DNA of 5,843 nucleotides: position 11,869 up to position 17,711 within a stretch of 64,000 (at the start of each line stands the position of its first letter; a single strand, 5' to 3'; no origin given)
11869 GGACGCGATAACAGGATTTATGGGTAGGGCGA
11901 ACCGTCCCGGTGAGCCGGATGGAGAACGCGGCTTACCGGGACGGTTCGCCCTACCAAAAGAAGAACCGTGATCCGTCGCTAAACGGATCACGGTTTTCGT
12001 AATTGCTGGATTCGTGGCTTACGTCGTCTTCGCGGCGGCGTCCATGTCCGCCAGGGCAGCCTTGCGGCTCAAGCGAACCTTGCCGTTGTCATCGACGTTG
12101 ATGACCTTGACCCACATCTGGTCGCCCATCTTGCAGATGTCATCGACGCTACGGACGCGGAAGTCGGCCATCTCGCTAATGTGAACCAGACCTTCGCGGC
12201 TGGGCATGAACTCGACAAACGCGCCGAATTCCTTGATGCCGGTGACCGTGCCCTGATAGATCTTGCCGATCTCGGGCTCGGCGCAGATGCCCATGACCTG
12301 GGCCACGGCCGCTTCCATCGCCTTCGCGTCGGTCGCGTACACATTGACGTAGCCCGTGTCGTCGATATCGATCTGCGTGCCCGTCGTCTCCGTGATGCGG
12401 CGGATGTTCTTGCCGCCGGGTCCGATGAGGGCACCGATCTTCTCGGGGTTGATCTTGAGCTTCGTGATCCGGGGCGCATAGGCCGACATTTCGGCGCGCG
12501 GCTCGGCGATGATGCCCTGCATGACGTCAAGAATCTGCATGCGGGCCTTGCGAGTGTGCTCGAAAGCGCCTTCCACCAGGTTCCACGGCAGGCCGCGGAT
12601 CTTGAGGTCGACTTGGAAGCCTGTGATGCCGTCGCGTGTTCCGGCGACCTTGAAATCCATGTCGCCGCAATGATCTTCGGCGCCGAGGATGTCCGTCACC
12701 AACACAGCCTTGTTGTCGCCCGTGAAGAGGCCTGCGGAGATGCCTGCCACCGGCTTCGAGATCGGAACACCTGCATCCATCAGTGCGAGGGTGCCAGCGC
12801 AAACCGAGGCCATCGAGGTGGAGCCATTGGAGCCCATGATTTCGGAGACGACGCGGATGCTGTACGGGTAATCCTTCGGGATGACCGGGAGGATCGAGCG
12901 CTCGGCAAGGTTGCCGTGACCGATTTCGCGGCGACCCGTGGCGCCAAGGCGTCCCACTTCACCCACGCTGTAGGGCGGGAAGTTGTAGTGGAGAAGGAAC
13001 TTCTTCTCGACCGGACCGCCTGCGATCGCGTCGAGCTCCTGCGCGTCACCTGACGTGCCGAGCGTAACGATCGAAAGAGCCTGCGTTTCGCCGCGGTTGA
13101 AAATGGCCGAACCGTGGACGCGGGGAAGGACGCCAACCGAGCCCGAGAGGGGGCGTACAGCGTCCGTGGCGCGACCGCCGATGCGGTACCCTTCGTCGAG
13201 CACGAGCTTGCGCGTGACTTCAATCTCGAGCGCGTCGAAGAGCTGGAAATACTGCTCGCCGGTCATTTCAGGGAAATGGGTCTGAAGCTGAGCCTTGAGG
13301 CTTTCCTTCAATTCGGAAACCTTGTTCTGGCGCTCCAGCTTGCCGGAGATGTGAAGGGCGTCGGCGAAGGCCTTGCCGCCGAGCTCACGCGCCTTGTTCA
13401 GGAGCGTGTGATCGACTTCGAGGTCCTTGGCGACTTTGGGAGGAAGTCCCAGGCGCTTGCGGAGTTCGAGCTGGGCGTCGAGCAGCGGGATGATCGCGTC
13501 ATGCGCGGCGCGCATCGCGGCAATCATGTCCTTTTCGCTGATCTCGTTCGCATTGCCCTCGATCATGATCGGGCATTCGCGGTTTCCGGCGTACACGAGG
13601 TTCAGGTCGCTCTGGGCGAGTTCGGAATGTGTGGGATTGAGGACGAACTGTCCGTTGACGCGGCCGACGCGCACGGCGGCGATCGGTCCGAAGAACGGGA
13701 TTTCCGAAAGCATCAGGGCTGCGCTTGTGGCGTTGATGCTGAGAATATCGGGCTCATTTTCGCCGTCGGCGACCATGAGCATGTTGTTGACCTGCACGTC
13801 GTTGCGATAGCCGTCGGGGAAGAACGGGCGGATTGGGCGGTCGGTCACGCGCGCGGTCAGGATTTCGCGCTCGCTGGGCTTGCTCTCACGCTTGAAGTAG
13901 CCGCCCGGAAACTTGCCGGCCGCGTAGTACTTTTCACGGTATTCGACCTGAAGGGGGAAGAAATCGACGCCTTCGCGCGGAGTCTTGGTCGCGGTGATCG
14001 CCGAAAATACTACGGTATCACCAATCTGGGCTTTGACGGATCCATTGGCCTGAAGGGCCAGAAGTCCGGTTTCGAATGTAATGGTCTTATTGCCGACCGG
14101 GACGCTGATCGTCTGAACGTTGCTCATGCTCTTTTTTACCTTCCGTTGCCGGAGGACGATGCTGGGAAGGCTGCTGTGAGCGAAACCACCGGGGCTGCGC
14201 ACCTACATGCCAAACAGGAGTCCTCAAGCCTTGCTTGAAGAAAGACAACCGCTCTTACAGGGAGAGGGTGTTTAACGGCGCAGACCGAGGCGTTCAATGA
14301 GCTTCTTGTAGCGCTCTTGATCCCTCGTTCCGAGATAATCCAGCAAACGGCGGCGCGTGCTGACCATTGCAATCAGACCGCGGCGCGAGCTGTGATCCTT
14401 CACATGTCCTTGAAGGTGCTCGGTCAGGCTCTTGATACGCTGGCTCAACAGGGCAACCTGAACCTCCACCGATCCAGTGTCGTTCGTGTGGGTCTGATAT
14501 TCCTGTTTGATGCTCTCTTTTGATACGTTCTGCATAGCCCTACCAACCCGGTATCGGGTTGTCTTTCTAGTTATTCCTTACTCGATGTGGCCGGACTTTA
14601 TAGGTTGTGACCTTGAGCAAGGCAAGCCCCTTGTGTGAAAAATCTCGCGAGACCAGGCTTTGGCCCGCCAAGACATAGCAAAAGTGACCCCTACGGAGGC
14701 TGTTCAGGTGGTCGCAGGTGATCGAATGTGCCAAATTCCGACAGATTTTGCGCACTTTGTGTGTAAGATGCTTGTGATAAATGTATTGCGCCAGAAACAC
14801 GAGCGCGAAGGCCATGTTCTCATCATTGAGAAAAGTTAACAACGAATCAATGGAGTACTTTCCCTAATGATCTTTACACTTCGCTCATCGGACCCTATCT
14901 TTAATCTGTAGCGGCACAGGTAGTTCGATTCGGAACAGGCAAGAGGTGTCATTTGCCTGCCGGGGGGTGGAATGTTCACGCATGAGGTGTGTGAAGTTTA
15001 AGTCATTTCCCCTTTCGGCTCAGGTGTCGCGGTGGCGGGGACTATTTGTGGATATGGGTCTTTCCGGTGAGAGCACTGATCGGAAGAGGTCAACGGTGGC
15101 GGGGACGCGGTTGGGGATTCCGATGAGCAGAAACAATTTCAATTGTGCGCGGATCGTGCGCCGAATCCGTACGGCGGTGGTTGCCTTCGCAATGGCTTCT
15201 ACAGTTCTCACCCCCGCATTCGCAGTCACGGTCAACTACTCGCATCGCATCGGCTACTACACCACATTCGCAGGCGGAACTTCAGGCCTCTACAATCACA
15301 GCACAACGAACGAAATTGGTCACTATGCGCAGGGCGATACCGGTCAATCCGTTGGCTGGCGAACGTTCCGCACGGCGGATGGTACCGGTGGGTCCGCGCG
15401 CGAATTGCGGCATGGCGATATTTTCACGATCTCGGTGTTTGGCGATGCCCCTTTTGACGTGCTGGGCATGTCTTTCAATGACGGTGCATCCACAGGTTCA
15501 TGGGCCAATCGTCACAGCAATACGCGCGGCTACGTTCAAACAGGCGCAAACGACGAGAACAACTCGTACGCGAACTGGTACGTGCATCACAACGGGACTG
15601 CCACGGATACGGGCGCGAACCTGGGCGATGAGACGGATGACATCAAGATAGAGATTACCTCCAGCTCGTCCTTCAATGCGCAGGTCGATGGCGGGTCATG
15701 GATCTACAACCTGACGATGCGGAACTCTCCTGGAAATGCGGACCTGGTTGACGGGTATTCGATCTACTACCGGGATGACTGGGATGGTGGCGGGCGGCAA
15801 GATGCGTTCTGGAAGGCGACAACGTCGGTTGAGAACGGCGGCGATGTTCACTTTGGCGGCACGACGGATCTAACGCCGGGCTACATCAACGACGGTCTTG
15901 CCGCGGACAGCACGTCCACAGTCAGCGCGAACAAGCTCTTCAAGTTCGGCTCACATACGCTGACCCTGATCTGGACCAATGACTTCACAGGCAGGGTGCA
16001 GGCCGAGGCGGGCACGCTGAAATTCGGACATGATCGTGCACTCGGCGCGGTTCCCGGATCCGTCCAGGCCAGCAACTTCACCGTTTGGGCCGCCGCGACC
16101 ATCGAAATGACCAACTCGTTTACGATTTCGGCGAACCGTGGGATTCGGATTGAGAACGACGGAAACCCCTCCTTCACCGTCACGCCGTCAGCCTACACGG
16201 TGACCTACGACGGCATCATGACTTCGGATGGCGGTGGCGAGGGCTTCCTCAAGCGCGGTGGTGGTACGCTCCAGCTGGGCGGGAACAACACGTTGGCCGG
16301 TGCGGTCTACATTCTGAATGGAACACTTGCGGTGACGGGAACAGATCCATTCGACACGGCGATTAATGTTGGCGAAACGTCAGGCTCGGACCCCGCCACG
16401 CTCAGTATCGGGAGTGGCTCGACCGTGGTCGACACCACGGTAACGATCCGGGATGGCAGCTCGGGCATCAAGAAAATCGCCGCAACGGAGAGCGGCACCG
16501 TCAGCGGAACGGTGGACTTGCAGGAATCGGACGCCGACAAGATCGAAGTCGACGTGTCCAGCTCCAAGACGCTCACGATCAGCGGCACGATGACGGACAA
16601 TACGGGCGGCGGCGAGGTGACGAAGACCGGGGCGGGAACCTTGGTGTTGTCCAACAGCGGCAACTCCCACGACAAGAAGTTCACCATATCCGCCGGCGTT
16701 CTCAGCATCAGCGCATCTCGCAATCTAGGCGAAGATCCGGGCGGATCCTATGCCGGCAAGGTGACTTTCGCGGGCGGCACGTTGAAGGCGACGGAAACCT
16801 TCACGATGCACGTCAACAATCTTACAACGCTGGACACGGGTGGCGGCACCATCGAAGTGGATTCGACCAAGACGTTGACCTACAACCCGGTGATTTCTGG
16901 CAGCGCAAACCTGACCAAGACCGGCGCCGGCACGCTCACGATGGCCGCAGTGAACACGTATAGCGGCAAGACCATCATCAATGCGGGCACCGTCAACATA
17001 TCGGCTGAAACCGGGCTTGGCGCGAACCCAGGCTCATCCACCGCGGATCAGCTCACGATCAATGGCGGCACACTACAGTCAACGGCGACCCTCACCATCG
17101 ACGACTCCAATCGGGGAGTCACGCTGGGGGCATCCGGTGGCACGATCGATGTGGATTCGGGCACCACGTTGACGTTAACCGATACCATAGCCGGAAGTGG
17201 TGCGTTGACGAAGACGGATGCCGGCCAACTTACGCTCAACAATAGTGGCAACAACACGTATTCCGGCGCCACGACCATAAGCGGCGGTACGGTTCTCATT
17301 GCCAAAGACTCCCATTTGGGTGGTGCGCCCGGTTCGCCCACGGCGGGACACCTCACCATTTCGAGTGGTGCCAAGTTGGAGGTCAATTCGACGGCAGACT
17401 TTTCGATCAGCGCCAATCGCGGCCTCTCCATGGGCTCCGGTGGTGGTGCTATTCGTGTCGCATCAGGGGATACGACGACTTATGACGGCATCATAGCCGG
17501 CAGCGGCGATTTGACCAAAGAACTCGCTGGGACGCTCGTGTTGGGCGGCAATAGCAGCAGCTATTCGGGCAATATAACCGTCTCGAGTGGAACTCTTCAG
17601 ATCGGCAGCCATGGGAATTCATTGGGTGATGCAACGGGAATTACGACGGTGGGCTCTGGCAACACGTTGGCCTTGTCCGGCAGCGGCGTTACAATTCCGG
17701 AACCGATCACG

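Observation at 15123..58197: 43-kb locus of three tandem secreted mega-proteins plus a coupled small protein that together carry PLD(HKD), EEP and LTD/Calx-beta modules: a candidate undescribed cell-surface nuclease/adhesion system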

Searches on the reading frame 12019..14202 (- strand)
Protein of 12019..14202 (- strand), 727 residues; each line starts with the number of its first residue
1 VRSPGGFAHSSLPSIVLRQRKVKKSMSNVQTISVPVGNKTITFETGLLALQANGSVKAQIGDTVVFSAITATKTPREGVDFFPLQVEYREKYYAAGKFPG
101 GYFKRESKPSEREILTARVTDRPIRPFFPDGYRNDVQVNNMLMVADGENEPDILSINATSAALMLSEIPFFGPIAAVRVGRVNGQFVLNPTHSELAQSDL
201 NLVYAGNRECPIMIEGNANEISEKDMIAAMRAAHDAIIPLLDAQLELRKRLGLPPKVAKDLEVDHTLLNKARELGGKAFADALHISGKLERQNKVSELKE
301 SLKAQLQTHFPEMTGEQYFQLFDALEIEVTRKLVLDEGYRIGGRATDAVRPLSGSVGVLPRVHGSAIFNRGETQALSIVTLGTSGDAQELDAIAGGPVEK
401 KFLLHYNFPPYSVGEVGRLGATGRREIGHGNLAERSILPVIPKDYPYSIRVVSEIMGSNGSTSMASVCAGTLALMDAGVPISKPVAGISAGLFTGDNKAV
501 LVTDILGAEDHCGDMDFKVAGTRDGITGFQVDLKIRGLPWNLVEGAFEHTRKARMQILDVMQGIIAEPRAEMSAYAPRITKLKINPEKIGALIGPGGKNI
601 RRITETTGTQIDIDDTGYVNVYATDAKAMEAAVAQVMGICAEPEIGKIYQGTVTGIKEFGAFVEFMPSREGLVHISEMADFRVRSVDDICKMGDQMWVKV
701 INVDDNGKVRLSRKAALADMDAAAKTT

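Call 11: search_protein_families(library=pfam, proteins=[window:12019-14202:-], max_evalue=0.01)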
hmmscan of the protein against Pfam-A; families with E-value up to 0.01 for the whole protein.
window:12019-14202:- (727 aa): 7 families
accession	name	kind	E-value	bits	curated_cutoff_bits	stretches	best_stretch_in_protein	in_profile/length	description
PF01138.27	RNase_PH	-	1.9e-55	187.2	25.5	2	39-169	3-130/130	3' exoribonuclease family, domain 1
PF03725.20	RNase_PH_C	-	6.3e-22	77.7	20.8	1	172-236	1-67/67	3' exoribonuclease family, domain 2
PF00575.29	S1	-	7.4e-17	61.9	22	1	642-714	1-74/74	S1 RNA binding domain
PF00013.35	KH_1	-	3.1e-11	43.3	21.5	1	580-637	2-65/66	KH domain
PF03726.19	PNPase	-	3.8e-09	37.3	24.6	1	267-344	2-80/81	Polyribonucleotide nucleotidyltransferase, RNA binding domain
PF22675.2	KH-I_KHDC4-BBP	-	0.00034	20.8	30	1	589-620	8-39/76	KHDC4/BBP-like, KH-domain type I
PF07650.23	KH_2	-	0.00068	19.8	22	1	579-613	26-60/78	KH domain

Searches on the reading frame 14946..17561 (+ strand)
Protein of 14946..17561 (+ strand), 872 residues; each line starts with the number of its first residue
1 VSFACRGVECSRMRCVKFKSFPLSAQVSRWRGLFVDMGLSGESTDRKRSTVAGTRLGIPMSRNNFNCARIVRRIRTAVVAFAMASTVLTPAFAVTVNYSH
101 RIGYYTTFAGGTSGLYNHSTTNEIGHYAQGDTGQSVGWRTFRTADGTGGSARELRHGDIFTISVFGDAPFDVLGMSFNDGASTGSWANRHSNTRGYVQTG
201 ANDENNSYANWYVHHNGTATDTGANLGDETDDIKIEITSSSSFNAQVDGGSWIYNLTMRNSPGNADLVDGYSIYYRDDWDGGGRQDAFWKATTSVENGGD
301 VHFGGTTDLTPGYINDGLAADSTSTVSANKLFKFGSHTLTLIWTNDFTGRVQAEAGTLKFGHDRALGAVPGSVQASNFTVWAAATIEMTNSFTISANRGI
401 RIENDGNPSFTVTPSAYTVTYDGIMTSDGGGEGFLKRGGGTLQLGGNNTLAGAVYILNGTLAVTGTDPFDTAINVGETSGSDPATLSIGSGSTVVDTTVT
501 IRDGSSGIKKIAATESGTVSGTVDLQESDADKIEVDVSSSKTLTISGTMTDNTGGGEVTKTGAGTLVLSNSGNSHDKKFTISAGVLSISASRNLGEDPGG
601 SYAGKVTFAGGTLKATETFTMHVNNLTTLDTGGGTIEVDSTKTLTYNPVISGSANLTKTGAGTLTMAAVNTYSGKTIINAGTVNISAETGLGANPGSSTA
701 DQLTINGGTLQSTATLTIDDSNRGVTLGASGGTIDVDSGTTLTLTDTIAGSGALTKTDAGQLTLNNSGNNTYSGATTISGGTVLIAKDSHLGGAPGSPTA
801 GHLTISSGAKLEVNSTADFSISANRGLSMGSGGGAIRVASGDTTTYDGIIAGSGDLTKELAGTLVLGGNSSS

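Call 5: search_protein_families(library=pfam, proteins=[window:14946-17561:+], max_evalue=0.01)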
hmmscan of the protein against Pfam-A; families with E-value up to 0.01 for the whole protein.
window:14946-17561:+ (872 aa): 1 family
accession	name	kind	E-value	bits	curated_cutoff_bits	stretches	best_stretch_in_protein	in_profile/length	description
PF12951.13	PATR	-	3.8e-27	94.4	27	4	656-685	1-30/30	Passenger-associated-transport-repeat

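Call 8: search_protein_families(library=ncbifam, proteins=[window:14946-17561:+], max_evalue=0.01)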
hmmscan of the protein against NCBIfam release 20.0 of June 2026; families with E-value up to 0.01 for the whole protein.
window:14946-17561:+ (872 aa): 2 families
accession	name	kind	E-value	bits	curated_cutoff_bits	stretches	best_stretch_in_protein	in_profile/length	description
TIGR02601.1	autotrns_rpt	repeat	1.1e-31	108.2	19.85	4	655-685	1-31/32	beta strand repeat protein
NF011847.1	PRK15319.1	equivalog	1.3e-05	22.6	2249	0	706-857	844-981/2050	fibronectin-binding autotransporter adhesin ShdA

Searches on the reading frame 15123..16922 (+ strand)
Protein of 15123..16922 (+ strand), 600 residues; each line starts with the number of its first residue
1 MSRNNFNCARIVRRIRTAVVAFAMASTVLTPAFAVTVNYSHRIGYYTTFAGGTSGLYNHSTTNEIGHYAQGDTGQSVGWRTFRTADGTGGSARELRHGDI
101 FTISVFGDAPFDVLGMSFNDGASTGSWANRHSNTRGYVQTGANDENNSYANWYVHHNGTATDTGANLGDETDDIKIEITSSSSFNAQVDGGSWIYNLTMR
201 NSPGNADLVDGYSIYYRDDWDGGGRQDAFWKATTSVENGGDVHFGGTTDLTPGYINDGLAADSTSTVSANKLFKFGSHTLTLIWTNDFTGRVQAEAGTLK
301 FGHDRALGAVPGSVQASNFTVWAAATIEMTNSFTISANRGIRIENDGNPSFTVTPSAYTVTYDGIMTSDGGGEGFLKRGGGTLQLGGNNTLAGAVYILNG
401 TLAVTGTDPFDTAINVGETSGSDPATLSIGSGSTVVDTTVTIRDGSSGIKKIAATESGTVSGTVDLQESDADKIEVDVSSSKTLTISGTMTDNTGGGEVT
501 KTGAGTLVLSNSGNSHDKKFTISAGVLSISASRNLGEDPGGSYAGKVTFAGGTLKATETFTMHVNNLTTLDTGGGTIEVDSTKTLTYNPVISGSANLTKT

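Call 35: search_protein_families(library=pfam, proteins=[window:15123-16922:+], max_evalue=10)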
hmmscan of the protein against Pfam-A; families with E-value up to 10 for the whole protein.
window:15123-16922:+ (600 aa): 2 families
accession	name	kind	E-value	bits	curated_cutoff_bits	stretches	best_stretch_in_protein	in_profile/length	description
PF12951.13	PATR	-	2.7e-11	43.8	27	3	499-529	1-30/30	Passenger-associated-transport-repeat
PF10525.14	Engrail_1_C_sig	-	0.079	12.6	22.5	1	55-62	16-23/31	Engrailed homeobox C-terminal signature domain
